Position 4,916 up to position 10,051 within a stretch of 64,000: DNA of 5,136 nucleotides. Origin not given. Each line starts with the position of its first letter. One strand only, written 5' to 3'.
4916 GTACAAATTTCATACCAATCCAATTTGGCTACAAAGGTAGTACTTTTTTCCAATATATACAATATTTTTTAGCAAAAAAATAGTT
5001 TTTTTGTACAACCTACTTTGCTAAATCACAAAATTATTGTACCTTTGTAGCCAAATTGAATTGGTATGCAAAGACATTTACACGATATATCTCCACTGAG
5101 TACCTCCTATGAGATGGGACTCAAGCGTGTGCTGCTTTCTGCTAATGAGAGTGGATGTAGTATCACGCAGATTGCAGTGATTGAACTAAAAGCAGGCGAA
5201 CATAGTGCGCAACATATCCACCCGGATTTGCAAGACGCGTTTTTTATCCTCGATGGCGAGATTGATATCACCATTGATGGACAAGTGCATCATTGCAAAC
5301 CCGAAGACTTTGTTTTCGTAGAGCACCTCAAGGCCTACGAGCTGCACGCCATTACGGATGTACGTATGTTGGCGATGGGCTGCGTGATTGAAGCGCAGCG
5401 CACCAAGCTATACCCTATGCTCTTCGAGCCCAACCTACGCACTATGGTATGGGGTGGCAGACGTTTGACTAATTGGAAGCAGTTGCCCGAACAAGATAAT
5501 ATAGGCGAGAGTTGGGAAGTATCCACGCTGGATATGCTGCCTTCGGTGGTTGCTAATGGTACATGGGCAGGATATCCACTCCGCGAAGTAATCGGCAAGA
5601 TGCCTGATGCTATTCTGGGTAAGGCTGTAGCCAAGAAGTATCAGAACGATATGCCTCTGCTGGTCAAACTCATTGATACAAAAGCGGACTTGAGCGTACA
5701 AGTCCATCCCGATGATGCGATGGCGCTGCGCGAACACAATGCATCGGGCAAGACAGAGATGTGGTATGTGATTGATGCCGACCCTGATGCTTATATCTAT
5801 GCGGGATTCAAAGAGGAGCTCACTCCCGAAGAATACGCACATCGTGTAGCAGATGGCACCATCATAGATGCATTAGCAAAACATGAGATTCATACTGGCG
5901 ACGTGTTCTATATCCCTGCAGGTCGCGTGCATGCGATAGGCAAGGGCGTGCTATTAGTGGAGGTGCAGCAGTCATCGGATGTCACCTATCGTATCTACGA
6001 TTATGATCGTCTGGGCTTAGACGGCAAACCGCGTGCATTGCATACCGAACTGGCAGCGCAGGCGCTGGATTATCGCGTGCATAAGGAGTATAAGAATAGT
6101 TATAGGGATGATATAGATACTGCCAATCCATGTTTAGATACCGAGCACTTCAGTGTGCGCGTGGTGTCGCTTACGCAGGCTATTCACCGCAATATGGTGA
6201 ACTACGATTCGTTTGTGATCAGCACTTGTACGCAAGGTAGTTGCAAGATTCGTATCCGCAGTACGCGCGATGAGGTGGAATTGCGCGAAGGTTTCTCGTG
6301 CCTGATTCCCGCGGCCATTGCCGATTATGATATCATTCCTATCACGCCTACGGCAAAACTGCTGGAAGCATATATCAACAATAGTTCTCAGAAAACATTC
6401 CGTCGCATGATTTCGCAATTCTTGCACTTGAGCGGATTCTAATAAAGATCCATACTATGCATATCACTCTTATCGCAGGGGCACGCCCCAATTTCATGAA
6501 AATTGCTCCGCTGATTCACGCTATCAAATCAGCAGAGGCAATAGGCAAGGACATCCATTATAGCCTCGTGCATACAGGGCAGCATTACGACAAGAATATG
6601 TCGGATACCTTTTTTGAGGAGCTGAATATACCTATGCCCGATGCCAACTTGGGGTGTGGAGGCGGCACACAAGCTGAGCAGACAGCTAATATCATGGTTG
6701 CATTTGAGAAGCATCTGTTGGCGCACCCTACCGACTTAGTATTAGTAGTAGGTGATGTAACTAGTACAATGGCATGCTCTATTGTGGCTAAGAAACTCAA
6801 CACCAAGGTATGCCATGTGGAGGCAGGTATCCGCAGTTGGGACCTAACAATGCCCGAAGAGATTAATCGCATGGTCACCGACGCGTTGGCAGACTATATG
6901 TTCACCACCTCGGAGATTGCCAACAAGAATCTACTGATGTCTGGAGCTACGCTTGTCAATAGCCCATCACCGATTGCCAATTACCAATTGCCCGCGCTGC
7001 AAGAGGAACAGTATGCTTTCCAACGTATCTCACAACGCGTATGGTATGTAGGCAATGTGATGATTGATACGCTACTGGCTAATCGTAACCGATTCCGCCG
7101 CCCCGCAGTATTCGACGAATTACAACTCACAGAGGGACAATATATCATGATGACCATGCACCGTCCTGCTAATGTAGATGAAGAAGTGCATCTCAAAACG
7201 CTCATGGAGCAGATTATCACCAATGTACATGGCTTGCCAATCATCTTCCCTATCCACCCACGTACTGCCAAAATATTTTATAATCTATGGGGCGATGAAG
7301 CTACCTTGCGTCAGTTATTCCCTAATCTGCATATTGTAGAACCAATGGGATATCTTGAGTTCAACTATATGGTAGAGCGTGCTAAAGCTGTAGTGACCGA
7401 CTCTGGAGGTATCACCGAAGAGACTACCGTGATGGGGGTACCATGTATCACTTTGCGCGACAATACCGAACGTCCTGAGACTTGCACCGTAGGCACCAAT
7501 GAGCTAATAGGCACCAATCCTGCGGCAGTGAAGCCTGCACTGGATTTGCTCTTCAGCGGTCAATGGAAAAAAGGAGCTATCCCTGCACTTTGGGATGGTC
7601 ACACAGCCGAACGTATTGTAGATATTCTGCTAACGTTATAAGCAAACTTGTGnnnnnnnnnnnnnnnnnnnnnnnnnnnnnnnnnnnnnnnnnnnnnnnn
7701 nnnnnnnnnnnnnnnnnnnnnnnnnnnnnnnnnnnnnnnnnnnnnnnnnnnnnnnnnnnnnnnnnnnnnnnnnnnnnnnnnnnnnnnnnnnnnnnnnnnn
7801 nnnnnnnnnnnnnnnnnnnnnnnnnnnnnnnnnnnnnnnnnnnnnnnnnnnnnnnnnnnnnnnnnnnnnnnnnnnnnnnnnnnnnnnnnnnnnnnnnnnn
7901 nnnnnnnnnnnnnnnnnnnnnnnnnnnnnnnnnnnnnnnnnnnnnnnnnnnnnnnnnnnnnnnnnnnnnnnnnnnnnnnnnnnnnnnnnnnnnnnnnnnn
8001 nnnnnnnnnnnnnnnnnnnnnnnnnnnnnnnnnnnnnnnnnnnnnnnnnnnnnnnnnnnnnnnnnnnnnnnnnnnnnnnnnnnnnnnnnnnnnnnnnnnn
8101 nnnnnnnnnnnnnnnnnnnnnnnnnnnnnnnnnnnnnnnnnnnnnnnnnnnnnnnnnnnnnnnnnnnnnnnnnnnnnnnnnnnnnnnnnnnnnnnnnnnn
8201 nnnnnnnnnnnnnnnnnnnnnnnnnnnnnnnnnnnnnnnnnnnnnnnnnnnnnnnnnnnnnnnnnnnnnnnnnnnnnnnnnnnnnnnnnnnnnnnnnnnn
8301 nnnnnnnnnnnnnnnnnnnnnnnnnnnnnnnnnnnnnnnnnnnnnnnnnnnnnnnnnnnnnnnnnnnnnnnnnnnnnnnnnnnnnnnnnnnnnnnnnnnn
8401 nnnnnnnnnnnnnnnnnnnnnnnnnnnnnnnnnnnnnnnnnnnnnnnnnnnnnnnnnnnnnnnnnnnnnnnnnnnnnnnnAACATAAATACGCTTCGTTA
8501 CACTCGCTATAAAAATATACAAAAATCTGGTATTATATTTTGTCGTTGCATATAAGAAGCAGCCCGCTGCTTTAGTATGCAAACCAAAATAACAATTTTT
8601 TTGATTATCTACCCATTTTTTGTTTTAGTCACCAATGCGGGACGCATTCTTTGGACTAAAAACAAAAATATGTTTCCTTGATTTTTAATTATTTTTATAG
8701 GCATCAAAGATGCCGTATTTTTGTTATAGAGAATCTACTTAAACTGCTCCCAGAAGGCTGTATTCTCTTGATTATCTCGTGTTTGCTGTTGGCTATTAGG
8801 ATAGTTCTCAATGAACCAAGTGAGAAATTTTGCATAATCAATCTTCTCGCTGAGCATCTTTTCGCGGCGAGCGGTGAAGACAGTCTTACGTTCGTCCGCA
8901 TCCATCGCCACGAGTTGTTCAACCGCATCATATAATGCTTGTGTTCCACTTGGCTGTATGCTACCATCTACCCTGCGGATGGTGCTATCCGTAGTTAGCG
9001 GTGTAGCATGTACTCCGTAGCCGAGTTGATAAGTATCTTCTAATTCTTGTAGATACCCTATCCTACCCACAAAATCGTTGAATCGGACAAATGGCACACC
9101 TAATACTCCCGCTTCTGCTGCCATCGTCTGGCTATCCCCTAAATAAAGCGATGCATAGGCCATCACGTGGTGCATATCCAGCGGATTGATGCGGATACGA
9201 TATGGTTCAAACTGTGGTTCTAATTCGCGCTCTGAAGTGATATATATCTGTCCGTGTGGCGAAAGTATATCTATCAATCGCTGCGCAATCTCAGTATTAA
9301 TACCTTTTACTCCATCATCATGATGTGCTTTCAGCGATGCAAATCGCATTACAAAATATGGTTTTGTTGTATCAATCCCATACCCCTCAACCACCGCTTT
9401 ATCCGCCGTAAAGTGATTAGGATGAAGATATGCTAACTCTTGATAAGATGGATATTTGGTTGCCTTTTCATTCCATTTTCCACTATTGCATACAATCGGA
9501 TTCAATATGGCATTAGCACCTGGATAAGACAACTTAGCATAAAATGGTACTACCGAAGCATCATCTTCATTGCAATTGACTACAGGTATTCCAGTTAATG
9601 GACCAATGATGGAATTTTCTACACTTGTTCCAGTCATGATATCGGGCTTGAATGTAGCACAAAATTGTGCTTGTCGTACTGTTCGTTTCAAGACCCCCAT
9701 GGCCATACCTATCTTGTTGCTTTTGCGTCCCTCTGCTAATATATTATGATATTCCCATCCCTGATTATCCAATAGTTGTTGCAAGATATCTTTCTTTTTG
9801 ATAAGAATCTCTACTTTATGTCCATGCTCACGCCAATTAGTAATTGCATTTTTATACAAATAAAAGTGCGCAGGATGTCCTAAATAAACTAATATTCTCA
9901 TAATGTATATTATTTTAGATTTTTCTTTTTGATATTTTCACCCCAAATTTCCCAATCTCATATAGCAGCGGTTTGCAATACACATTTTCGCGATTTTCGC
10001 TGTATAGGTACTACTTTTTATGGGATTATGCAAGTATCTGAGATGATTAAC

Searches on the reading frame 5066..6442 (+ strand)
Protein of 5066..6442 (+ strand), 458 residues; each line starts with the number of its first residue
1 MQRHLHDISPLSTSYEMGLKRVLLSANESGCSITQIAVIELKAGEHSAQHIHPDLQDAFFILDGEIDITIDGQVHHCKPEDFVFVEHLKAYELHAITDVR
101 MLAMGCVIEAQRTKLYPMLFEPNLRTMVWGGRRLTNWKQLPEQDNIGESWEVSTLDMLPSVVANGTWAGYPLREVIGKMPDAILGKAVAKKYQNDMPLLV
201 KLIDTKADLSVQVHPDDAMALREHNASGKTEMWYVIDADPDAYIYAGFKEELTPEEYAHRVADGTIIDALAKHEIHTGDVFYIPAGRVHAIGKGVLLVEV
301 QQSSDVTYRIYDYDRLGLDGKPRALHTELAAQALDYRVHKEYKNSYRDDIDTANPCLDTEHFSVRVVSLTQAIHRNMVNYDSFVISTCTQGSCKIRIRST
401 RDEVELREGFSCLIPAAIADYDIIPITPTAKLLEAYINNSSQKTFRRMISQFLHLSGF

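Call 78: search_protein_families(library=pfam, proteins=[window:5066-6442:+], max_evalue=0.001)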
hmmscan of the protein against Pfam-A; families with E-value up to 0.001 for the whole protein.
window:5066-6442:+ (458 aa): 5 families
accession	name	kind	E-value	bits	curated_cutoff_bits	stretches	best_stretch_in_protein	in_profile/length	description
PF07883.17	Cupin_2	-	1.7e-14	53.7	27.2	1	38-101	2-66/70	Cupin domain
PF20511.4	PMI_typeI_cat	-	4.2e-11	43.6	22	1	140-241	30-116/143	Phosphomannose isomerase type I, catalytic domain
PF21621.3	MPI_cupin_dom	-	1.2e-06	28.9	27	1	359-423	8-68/79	Mannose-6-phosphate isomerase, cupin domain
PF05899.18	Cupin_3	-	8.4e-05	22.6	23.5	0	47-86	17-57/74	EutQ-like cupin domain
PF02311.25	AraC_binding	-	0.00021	21.5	21.1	0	48-87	17-55/135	AraC-like ligand binding domain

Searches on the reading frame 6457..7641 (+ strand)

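Call 78: search_protein_families(library=pfam, proteins=[window:6457-7641:+], max_evalue=0.001)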
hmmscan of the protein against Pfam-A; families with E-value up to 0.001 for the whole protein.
window:6457-7641:+ (394 aa): 1 family
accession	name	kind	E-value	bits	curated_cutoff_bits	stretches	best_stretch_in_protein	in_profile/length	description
PF02350.25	Epimerase_2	-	7e-92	308.4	30.6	1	32-391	8-346/347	UDP-N-acetylglucosamine 2-epimerase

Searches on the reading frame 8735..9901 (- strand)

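Call 28: search_protein_families(library=pfam, proteins=[window:8735-9901:-], max_evalue=0.001)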
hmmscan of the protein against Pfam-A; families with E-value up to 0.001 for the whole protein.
window:8735-9901:- (388 aa): 1 family
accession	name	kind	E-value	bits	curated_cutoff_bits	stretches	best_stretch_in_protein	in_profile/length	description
PF04007.18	DUF354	-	4.9e-10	39.4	22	1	5-272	5-283/349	Protein of unknown function (DUF354)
